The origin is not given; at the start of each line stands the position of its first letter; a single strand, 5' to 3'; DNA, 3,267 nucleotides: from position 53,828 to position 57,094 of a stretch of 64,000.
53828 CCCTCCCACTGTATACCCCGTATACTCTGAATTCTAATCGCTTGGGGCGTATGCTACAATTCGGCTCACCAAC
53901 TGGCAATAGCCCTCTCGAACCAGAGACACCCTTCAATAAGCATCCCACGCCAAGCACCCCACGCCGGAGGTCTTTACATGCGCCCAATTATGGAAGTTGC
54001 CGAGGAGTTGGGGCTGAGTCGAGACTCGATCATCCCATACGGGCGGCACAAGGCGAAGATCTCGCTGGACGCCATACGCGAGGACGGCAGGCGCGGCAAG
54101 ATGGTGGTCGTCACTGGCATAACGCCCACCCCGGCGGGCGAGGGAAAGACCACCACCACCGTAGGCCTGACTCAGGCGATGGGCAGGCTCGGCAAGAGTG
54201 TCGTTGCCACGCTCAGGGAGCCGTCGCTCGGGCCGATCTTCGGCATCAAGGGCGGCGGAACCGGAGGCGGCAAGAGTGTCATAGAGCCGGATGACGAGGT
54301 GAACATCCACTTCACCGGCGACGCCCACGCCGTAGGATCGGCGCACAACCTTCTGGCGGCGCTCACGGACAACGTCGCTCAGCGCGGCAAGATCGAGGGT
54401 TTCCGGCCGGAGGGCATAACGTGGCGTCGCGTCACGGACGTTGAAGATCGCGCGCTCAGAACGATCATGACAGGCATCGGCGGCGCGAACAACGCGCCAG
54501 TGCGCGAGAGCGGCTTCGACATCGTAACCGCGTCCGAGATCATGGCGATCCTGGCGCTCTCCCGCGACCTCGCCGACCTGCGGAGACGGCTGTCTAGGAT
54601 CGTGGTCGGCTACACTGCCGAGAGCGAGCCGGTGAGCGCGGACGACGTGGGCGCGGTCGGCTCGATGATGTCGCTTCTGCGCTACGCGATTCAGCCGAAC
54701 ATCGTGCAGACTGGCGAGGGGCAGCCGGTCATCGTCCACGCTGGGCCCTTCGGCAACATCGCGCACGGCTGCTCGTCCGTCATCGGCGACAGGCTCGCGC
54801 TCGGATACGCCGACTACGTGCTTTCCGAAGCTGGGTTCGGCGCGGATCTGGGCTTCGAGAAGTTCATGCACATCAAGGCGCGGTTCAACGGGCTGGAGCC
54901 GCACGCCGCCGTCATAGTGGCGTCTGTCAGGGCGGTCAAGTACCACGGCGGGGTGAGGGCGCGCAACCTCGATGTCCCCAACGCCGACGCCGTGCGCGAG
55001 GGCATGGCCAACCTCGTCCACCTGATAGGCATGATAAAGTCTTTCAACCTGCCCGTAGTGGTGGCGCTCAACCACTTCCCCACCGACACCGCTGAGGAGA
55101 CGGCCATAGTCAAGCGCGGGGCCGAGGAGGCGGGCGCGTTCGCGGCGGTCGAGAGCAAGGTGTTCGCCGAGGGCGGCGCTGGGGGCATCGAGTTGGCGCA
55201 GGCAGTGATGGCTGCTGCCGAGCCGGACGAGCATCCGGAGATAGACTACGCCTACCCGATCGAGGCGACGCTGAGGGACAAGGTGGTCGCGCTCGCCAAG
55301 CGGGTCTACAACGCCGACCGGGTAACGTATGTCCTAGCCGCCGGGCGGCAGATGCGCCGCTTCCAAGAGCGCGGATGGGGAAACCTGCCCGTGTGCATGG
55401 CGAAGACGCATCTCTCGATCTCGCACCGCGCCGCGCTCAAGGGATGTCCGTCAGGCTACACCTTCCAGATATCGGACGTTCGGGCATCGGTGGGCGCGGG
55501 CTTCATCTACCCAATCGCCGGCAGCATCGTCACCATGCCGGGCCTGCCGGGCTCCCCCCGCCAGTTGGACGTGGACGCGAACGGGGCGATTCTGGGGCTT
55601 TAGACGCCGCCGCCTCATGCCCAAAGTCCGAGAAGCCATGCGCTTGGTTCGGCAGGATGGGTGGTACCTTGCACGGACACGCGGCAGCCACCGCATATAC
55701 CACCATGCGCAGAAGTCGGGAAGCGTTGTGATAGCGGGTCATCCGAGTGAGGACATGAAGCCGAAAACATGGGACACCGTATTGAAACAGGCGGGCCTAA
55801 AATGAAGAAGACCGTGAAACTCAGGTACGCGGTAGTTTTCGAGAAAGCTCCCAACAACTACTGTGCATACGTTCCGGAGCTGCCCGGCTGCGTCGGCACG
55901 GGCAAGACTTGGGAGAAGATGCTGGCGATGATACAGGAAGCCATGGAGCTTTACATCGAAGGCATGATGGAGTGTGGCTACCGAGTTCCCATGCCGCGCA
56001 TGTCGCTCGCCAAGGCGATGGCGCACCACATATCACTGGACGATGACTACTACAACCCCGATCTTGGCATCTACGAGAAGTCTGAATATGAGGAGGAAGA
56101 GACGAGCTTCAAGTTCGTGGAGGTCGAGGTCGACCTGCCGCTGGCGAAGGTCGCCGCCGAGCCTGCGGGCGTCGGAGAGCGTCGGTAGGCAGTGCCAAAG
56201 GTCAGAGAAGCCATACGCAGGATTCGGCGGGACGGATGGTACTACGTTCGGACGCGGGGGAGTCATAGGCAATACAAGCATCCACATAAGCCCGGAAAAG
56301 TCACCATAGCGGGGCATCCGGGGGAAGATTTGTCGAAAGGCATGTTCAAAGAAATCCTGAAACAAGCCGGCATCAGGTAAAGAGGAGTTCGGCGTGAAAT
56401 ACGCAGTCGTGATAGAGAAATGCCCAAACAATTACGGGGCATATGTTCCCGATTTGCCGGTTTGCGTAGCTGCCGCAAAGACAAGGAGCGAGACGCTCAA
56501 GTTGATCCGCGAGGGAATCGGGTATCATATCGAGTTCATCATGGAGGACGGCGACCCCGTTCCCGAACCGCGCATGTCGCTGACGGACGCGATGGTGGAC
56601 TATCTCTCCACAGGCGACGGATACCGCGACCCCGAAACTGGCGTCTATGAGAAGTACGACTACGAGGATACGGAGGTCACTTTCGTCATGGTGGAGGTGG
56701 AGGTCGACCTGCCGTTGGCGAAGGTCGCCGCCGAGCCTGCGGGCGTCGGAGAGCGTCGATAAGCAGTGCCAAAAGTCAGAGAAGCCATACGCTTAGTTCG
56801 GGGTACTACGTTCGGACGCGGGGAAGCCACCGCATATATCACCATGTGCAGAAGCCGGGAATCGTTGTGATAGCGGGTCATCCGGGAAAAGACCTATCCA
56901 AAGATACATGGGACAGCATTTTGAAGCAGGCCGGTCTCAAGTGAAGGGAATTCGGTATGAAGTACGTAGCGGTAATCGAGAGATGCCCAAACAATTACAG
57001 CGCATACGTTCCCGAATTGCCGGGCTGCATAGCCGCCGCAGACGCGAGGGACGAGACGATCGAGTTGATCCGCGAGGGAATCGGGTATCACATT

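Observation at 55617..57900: Head-to-tail array of four hicA-hicB toxin-antitoxin cassettes with progressive toxin loss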

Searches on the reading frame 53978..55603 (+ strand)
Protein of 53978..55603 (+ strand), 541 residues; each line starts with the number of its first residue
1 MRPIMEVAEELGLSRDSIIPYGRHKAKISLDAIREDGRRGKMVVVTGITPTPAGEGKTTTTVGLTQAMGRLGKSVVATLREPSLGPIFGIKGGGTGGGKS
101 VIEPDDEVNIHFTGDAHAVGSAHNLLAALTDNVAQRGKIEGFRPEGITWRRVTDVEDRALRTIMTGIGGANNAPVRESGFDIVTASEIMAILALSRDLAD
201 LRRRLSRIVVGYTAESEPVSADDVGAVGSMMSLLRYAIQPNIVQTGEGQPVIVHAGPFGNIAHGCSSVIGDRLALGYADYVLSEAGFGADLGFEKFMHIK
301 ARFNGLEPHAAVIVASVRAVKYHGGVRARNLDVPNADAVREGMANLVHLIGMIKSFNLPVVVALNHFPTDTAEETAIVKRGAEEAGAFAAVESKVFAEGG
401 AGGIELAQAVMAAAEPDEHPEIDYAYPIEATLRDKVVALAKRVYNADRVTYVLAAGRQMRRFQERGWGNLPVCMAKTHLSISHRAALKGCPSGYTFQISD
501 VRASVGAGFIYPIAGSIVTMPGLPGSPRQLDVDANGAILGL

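Call 6: search_protein_families(library=pfam, proteins=[window:53978-55603:+], max_evalue=0.01)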
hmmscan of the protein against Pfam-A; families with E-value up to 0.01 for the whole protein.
window:53978-55603:+ (541 aa): 1 family
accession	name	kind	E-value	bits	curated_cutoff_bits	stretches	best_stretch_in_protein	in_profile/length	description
PF01268.25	FTHFS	-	9.8e-218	724.3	27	1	1-541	12-555/556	Formate--tetrahydrofolate ligase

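Call 12: find_related_loci(query=window:53978-55603:+, collection=genome_contigs, flank=8000)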
Query window:53978-55603:+ (541 aa) in genome_contigs; peptide patterns used: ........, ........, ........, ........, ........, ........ (x = any residue, [..] = any of these).
600 stretches matched a pattern (row limit reached: there are more); 584 encode a relative of the query (tblastn E <= 1e-3); the best 80 are kept; 80 distinct loci.
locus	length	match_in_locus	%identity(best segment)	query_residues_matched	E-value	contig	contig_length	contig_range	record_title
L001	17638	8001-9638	87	1-541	0e+0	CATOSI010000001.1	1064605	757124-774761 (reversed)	MAG: uncultured Dehalococcoidia bacterium isolate 741b7de0-5fbb-4305-b724-e82bd623809b genome assembly, contig: contig_1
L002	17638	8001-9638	87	1-541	0e+0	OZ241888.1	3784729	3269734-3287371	MAG: Dehalococcoidia bacterium isolate 46affbec-5afd-4908-a2aa-6a71a6f589da genome assembly, chromosome: 1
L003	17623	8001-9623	83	1-541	0e+0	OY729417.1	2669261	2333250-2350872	MAG: Dehalococcoidia bacterium isolate 7d10fddc-660b-4070-a7a7-cda0dfc66286 genome assembly, chromosome: 1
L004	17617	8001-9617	81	1-541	0e+0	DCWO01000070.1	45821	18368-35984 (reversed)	MAG TPA_asm: Dehalococcoidia bacterium UBA2160 UBA2160_contig_5289, whole genome shotgun sequence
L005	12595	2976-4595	78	1-541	0e+0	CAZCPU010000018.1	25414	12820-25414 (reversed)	MAG TPA_asm: uncultured Dehalococcoidia bacterium isolate SRP109090_co1_153 genome assembly, contig: NODE_2621_length_25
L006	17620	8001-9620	77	1-541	0e+0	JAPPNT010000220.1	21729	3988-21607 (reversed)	MAG: Chloroflexota bacterium isolate RHO3_bin_79 NODE_3951_length_21729_cov_4.426825, whole genome shotgun sequence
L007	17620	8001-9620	77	1-541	0e+0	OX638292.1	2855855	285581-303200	MAG: uncultured Dehalococcoidia bacterium isolate 695a8b18-9d85-47ae-89af-9793d4c73328 genome assembly, chromosome: 1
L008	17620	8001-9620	77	1-541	0e+0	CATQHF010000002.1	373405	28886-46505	MAG: uncultured Dehalococcoidia bacterium isolate d4f5feb4-fdfc-4e97-8847-3d8bbc0da2e6 genome assembly, contig: contig_2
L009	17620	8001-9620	76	1-541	0e+0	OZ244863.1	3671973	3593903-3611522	MAG: Dehalococcoidia bacterium isolate 3ac3ff71-9198-4354-86db-d96921461c44 genome assembly, chromosome: 1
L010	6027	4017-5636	76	1-541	0e+0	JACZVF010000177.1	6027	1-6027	MAG: Chloroflexota bacterium isolate B17T3L14 B17T3L14_NODE13252, whole genome shotgun sequence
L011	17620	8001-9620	76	1-541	0e+0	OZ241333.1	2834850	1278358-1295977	MAG: Dehalococcoidia bacterium isolate d207695e-97df-45e8-9d78-a3ca6e64d348 genome assembly, chromosome: 1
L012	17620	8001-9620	74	1-541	0e+0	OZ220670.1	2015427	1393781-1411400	MAG: Dehalococcoidia bacterium isolate 3214a3e4-8eac-45e1-a090-ccf36b200536 genome assembly, chromosome: 1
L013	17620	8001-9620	75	1-541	0e+0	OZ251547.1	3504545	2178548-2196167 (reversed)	MAG: Dehalococcoidia bacterium isolate 7c1018f6-8209-44eb-a256-ba93cc78eb51 genome assembly, chromosome: 1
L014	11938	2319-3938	73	1-541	0e+0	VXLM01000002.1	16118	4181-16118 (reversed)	MAG: Dehalococcoidia bacterium isolate SB0661_bin_13 NODE_2739_length_16118_cov_20.599016, whole genome shotgun sequence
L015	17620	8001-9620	73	1-541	0e+0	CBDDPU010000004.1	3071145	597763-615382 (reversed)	MAG: Dehalococcoidia bacterium isolate f7799225-1c54-49ab-8ee4-b01798a0f060 genome assembly, contig: contig_4, whole gen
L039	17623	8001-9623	89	1-541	0e+0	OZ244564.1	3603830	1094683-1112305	MAG: Dehalococcoidia bacterium isolate a84dde77-3f5b-4fe2-88b4-04aa9f9f1767 genome assembly, chromosome: 1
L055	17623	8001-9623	89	1-541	0e+0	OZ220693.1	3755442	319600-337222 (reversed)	MAG: Dehalococcoidia bacterium isolate bb874fd2-ee0c-4288-94b4-44cbacb43f92 genome assembly, chromosome: 1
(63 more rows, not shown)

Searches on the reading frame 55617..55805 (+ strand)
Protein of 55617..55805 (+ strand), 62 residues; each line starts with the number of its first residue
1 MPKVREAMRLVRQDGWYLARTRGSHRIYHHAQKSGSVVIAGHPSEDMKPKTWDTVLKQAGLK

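Call 6: search_protein_families(library=pfam, proteins=[window:55617-55805:+], max_evalue=0.01)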
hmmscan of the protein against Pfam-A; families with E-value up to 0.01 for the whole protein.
window:55617-55805:+ (62 aa): 1 family
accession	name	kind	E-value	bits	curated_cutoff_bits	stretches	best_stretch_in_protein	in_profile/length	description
PF07927.17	HicA_toxin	-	7.7e-17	61.6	27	1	5-61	2-58/58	HicA toxin of bacterial toxin-antitoxin,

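Call 7: search_protein_families(library=ncbifam, proteins=[window:55617-55805:+], max_evalue=0.01)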
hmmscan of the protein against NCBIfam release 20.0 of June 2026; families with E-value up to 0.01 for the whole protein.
window:55617-55805:+ (62 aa): 0 families

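Call 65: search_protein_families(library=phrogs, proteins=[window:55617-55805:+], max_evalue=0.001)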
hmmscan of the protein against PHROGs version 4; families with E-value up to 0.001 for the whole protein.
window:55617-55805:+ (62 aa): 2 families
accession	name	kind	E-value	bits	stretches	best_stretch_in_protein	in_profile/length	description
phrog_353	-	moron, auxiliary metabolic gene and host takeover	3e-17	63.5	1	1-62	4-66/73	toxin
phrog_38117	-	unknown function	1.4e-07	32.6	1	7-61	86-139/139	-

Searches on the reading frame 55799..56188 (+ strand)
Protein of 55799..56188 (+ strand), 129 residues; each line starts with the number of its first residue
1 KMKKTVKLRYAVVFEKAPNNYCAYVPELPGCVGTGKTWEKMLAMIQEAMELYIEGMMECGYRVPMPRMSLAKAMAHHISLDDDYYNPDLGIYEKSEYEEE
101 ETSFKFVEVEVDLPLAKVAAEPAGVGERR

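Call 6: search_protein_families(library=pfam, proteins=[window:55799-56188:+], max_evalue=0.01)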
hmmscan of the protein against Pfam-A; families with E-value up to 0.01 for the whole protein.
window:55799-56188:+ (129 aa): 2 families
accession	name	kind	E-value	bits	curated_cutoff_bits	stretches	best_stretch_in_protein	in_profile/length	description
PF15919.11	HicB_lk_antitox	-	8.8e-11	42.5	27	1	10-74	1-65/123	HicB_like antitoxin of bacterial toxin-antitoxin system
PF21748.3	UPF0150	-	4.5e-05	23.7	27.3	1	14-54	12-54/64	UPF0150-like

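Call 7: search_protein_families(library=ncbifam, proteins=[window:55799-56188:+], max_evalue=0.01)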
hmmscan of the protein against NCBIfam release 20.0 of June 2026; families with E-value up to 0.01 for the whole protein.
window:55799-56188:+ (129 aa): 0 families

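Call 19: find_related_loci(query=A2, collection=genome_contigs, flank=5000)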
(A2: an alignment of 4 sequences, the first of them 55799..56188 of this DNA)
Query A2 (129 aa) in genome_contigs; peptide patterns used: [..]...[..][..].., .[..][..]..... (x = any residue, [..] = any of these).
198 stretches matched a pattern, but none encodes a relative of the query by tblastn (E <= 1e-3).

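Call 65: search_protein_families(library=phrogs, proteins=[window:55802-56188:+], max_evalue=0.001)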
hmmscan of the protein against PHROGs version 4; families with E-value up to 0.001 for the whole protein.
window:55802-56188:+ (128 aa): 2 families
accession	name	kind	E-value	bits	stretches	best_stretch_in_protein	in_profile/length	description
phrog_497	-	moron, auxiliary metabolic gene and host takeover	5.3e-13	50.1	1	1-66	5-71/342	toxin-antitoxin system HicB-like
phrog_11958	-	unknown function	6.4e-09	36.9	1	14-71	11-68/84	-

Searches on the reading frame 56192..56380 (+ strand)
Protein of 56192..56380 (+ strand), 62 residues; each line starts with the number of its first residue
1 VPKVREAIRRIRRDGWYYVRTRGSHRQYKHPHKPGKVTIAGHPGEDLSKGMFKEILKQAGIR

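Call 6: search_protein_families(library=pfam, proteins=[window:56192-56380:+], max_evalue=0.01)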
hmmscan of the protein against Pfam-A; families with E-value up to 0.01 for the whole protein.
window:56192-56380:+ (62 aa): 1 family
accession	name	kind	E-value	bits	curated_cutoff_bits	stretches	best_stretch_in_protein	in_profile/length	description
PF07927.17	HicA_toxin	-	5e-23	81.4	27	1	5-61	2-58/58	HicA toxin of bacterial toxin-antitoxin,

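Call 7: search_protein_families(library=ncbifam, proteins=[window:56192-56380:+], max_evalue=0.01)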
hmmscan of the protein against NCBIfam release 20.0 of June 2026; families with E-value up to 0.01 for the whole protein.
window:56192-56380:+ (62 aa): 0 families

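Call 9: find_encoding_contigs(protein=window:56192-56380:+, flank=6000, max_places=10)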
Protein window:56192-56380:+ (62 aa): no gene with exactly this product is on record in the collection.

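Call 37: search_solved_structures(query=window:56192-56380:+, max_evalue=0.01, show_alignments=2)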
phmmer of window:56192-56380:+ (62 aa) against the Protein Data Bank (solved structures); distinct sequences matched with E-value up to 0.01: 4.
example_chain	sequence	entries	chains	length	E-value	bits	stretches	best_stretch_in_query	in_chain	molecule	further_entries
6g26_E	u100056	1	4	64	1.6e-11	47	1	6-61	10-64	HicA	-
4c26_A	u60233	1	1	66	1.8e-11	46.9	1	6-61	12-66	HICA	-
1whz_A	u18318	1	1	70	8e-08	35.4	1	2-61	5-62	Hypothetical protein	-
9svk_A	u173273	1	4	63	0.0012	22.2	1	5-62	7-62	Toxin-antitoxin system, toxin component, HicA family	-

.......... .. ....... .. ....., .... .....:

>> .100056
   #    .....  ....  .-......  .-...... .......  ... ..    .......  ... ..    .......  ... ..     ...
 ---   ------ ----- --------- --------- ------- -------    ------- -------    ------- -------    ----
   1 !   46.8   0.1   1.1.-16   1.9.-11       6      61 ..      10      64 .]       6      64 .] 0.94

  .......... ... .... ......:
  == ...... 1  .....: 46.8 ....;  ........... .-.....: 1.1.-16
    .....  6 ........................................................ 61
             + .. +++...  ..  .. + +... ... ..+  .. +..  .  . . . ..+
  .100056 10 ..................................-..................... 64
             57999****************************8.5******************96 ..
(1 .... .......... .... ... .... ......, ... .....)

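Call 65: search_protein_families(library=phrogs, proteins=[window:56192-56380:+], max_evalue=0.001)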
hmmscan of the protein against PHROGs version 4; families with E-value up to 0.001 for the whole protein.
window:56192-56380:+ (62 aa): 2 families
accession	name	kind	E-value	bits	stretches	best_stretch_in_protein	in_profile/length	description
phrog_353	-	moron, auxiliary metabolic gene and host takeover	5.1e-20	72.3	1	1-61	4-65/73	toxin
phrog_38117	-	unknown function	1.8e-12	48.5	1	7-61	86-139/139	-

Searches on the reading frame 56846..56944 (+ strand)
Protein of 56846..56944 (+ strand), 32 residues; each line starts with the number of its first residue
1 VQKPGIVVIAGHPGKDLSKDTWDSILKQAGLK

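Call 6: search_protein_families(library=pfam, proteins=[window:56846-56944:+], max_evalue=0.01)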
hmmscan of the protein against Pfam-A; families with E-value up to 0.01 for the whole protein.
window:56846-56944:+ (32 aa): 1 family
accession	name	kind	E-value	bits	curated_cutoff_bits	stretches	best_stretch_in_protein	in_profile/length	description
PF07927.17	HicA_toxin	-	7e-08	32.9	27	1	3-31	30-58/58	HicA toxin of bacterial toxin-antitoxin,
